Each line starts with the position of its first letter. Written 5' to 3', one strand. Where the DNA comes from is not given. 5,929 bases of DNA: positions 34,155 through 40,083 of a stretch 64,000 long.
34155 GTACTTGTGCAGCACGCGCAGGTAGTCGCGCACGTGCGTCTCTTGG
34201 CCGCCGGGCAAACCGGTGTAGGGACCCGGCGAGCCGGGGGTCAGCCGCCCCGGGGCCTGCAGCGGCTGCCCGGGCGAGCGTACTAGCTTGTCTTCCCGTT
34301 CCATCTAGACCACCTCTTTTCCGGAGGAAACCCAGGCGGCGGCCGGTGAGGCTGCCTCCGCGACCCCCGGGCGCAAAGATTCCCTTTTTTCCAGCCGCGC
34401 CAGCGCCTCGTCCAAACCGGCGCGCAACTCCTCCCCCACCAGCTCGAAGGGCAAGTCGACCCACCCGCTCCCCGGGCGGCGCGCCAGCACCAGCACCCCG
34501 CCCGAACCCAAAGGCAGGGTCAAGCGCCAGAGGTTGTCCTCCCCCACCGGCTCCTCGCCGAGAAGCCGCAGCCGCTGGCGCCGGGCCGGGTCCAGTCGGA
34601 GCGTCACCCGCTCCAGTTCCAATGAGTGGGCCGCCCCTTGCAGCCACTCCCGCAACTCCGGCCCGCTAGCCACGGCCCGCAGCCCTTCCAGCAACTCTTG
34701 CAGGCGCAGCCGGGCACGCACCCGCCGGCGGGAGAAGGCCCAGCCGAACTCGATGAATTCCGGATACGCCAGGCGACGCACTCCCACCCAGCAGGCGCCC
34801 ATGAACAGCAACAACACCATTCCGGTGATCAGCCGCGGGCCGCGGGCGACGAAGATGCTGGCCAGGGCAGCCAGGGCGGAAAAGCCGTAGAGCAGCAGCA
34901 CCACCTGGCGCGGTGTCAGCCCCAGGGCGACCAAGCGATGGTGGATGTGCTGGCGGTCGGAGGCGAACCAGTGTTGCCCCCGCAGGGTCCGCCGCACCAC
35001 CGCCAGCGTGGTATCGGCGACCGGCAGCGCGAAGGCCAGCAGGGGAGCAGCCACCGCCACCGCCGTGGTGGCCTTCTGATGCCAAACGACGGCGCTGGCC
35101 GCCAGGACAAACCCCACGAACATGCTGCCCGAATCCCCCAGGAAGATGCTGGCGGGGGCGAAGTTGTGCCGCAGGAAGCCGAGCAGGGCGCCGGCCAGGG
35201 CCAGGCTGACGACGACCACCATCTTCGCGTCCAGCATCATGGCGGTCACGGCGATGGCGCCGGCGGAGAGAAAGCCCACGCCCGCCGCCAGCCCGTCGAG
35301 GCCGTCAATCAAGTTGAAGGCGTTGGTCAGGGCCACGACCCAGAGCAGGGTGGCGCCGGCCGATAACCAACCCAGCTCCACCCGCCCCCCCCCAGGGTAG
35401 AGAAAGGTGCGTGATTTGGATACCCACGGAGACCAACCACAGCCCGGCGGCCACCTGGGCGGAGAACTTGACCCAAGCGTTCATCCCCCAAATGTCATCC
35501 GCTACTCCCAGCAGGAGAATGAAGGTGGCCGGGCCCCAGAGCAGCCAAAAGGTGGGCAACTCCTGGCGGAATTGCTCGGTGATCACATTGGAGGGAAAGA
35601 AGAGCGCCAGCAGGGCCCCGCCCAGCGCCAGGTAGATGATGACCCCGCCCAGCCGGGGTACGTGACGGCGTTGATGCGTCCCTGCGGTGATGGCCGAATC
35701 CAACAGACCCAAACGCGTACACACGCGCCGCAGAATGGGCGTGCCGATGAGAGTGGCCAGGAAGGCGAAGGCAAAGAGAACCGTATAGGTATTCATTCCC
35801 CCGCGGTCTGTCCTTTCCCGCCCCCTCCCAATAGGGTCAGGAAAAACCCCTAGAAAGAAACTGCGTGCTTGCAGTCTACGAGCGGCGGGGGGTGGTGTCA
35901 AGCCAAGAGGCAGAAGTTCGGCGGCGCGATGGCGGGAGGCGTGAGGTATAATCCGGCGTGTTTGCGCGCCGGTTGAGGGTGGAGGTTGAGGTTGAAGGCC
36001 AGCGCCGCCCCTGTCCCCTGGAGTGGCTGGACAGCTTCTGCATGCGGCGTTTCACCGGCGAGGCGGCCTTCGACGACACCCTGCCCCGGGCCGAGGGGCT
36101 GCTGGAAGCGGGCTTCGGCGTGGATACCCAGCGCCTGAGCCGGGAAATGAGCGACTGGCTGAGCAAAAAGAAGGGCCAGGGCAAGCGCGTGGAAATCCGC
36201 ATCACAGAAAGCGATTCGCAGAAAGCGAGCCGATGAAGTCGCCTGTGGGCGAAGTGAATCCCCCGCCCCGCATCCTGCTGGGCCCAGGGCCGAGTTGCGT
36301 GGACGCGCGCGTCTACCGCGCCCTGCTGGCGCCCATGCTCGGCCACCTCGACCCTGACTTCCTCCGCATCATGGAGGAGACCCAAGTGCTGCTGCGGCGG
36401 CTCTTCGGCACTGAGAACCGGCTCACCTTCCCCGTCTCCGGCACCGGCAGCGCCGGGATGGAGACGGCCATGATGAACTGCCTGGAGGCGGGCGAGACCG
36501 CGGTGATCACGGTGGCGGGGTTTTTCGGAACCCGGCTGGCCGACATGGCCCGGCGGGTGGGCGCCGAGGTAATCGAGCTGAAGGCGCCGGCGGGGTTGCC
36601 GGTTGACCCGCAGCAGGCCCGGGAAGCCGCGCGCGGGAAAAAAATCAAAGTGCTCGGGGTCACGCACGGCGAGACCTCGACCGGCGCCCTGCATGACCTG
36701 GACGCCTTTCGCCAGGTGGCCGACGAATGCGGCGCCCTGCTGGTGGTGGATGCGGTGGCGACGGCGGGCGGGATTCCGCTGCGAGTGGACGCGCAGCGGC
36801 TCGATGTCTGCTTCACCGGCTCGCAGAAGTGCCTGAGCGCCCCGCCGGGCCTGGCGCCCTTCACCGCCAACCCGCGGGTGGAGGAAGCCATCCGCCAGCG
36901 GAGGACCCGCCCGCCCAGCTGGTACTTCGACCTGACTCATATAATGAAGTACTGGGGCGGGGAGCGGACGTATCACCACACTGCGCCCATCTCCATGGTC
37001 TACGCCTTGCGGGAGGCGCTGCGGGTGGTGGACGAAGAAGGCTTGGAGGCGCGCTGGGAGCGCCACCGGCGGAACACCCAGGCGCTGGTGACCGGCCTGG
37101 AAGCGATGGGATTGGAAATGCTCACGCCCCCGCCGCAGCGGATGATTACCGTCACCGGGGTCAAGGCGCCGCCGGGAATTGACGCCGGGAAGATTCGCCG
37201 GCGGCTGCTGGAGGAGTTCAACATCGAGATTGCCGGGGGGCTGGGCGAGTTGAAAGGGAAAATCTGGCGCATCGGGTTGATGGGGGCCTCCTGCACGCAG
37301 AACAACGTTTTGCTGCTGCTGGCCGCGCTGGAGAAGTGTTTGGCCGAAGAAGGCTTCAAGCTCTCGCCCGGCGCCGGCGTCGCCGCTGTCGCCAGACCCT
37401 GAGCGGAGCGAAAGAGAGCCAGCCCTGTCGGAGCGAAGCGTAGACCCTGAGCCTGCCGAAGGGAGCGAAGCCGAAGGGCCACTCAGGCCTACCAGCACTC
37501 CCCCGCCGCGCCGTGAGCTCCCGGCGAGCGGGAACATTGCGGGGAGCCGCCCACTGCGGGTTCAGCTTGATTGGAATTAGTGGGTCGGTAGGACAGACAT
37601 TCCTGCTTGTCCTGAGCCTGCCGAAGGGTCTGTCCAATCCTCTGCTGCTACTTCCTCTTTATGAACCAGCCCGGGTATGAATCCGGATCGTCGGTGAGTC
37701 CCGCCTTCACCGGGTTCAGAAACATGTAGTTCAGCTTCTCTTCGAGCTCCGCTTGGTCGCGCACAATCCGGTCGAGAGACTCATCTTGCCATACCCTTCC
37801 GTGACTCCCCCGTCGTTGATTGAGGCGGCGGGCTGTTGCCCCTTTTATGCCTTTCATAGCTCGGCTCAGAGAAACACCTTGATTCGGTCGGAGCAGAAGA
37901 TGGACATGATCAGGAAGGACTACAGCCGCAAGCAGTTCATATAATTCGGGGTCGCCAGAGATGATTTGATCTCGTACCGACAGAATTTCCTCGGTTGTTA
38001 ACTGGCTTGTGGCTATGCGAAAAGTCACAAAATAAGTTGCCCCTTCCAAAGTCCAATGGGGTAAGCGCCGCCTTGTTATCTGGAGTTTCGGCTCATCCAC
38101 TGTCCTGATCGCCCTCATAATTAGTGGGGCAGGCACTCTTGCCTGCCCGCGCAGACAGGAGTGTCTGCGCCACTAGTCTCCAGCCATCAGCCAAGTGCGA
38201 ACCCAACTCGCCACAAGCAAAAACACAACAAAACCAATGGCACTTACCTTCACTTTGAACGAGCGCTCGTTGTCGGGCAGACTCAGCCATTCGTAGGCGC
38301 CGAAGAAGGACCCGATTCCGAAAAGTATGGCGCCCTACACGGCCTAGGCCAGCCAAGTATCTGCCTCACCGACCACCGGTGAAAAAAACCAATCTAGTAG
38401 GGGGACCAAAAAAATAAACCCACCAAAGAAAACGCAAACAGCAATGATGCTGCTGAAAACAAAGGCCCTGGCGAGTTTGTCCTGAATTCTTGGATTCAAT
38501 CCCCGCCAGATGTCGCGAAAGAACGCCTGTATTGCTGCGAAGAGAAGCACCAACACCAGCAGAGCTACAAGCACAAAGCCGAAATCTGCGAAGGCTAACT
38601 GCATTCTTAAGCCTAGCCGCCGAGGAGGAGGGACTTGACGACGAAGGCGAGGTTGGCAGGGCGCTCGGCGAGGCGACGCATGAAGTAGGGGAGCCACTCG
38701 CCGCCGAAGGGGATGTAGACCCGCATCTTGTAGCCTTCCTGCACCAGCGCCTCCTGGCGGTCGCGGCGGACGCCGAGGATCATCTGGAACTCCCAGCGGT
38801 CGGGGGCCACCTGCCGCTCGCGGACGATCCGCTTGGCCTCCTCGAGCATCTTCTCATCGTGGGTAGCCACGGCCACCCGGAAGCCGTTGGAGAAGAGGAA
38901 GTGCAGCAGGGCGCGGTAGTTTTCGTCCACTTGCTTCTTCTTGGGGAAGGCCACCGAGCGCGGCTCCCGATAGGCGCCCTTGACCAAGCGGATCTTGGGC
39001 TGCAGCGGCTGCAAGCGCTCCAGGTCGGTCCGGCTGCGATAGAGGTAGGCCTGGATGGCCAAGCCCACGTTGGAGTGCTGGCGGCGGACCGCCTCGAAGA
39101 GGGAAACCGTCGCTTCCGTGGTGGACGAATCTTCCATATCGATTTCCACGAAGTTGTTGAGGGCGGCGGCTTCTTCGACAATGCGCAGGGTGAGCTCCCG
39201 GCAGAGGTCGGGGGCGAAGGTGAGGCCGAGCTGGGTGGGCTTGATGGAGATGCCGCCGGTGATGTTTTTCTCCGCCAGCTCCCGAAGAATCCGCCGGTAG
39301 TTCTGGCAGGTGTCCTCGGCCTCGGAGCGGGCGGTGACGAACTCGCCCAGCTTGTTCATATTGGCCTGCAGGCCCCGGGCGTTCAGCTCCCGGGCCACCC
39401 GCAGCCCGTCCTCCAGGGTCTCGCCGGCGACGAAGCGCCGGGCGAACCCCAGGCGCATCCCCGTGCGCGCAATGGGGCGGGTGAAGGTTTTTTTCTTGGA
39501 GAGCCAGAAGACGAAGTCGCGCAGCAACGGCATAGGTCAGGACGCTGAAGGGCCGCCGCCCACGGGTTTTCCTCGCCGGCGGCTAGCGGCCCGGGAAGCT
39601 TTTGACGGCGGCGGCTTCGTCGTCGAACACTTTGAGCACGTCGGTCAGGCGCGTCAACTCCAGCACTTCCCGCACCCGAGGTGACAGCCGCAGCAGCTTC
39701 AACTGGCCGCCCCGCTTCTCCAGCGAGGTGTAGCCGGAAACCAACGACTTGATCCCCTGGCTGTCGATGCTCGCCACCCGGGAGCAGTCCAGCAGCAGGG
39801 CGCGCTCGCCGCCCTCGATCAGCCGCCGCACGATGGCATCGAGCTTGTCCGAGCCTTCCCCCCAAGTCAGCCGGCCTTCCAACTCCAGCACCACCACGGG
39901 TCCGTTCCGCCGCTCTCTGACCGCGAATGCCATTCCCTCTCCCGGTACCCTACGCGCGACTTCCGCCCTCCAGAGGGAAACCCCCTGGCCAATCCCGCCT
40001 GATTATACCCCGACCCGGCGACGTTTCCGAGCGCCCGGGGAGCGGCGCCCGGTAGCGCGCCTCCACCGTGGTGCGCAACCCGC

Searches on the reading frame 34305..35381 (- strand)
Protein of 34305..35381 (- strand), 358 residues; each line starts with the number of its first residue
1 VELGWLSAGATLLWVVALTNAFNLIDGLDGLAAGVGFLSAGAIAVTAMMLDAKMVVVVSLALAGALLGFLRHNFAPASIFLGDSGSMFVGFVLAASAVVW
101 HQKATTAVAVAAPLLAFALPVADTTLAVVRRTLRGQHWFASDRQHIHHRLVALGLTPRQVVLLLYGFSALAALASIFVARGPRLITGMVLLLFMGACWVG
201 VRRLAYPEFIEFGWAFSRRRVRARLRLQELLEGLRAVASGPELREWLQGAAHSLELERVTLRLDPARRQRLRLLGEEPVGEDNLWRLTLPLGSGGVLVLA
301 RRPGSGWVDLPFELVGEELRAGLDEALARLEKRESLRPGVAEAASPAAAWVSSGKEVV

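Call 23: search_protein_families(library=pfam, proteins=[window:34305-35381:-], max_evalue=0.001)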
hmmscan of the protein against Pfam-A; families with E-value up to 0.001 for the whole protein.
window:34305-35381:- (358 aa): 1 family
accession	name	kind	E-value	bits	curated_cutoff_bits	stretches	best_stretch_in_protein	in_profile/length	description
PF00953.26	Glycos_transf_4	-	7.9e-27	94.6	27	1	3-100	61-159/160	Glycosyl transferase family 4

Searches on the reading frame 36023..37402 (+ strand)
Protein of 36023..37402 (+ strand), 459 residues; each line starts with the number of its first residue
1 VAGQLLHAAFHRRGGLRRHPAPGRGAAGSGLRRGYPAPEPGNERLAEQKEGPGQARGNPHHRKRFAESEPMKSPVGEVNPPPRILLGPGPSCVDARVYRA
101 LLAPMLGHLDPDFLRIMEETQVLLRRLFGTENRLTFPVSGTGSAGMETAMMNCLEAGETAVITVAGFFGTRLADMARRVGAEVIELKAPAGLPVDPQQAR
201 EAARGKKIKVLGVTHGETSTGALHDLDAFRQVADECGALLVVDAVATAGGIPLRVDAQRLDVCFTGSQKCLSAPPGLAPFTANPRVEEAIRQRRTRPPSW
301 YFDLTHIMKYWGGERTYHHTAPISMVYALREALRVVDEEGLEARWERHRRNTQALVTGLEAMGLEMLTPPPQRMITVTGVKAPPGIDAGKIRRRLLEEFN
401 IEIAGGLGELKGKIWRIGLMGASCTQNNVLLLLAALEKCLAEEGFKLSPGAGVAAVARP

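Call 23: search_protein_families(library=pfam, proteins=[window:36023-37402:+], max_evalue=0.001)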
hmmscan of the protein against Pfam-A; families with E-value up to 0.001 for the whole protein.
window:36023-37402:+ (459 aa): 3 families
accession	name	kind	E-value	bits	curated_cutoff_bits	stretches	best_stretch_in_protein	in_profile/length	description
PF00266.25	Aminotran_5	-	1.3e-27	97.2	21.5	1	105-406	33-338/371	Aminotransferase class-V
PF00155.27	Aminotran_1_2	-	4.9e-06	26.4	19.7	0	322-429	251-354/361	Aminotransferase class I and II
PF01041.23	DegT_DnrJ_EryC1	-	0.00072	19.3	19.8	0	141-248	47-150/360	DegT/DnrJ/EryC1/StrS aminotransferase family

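Call 26: search_protein_families(library=ncbifam, proteins=[window:36023-37402:+], max_evalue=0.00001)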
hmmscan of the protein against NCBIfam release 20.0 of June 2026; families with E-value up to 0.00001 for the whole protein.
window:36023-37402:+ (459 aa): 9 families
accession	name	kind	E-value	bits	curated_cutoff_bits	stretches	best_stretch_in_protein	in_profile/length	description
NF045640.1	AspGlyoxATaseBhcA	equivalog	9.9e-62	209.1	650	1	88-456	10-380/395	L-aspartate--glyoxylate aminotransferase BhcA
TIGR03301.1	PhnW-AepZ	equivalog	1.8e-51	175.7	360.8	1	84-437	1-352/355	2-aminoethylphosphonate aminotransferase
NF046070.1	PyrdoxPyrvTramin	equivalog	5.4e-51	173.6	600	1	81-442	4-366/369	pyridoxamine--pyruvate transaminase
NF010006.0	PRK13479.1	equivalog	2.1e-36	125.8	296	1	83-441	6-362/369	2-aminoethylphosphonate--pyruvate transaminase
TIGR02326.1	transamin_PhnW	equivalog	5.8e-36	124.3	400.8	1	83-438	4-358/363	2-aminoethylphosphonate--pyruvate transaminase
TIGR01977.1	am_tr_V_EF2568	hypoth_equivalog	3.4e-11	42.8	377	1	116-406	45-334/376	cysteine desulfurase family protein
NF040779.1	Sec_lyase_SclA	exception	7.8e-11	41.5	525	1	178-406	108-334/378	selenocysteine lyase SclA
TIGR01366.1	serC_3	equivalog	7.9e-10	38.4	401.65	1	186-390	107-310/361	phosphoserine transaminase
TIGR04343.1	egtE_PLP_lyase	equivalog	2.8e-08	32.9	400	1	149-403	86-331/370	ergothioneine biosynthesis PLP-dependent enzyme EgtE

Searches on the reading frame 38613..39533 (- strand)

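Call 23: search_protein_families(library=pfam, proteins=[window:38613-39533:-], max_evalue=0.001)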
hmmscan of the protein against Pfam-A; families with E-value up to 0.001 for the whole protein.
window:38613-39533:- (306 aa): 1 family
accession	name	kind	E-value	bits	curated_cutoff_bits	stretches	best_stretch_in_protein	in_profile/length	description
PF01619.24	Pro_dh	-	2e-36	126.4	27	1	46-298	4-276/278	Proline dehydrogenase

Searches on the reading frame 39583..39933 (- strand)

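Call 23: search_protein_families(library=pfam, proteins=[window:39583-39933:-], max_evalue=0.001)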
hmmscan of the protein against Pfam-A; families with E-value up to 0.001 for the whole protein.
window:39583-39933:- (116 aa): 2 families
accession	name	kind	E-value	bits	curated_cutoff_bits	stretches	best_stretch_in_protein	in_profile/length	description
PF01740.26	STAS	-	1.7e-16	60.3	22.6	1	9-109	6-106/106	STAS domain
PF13466.11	STAS_2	-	2.4e-12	47.3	29.2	1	16-96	1-79/80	STAS domain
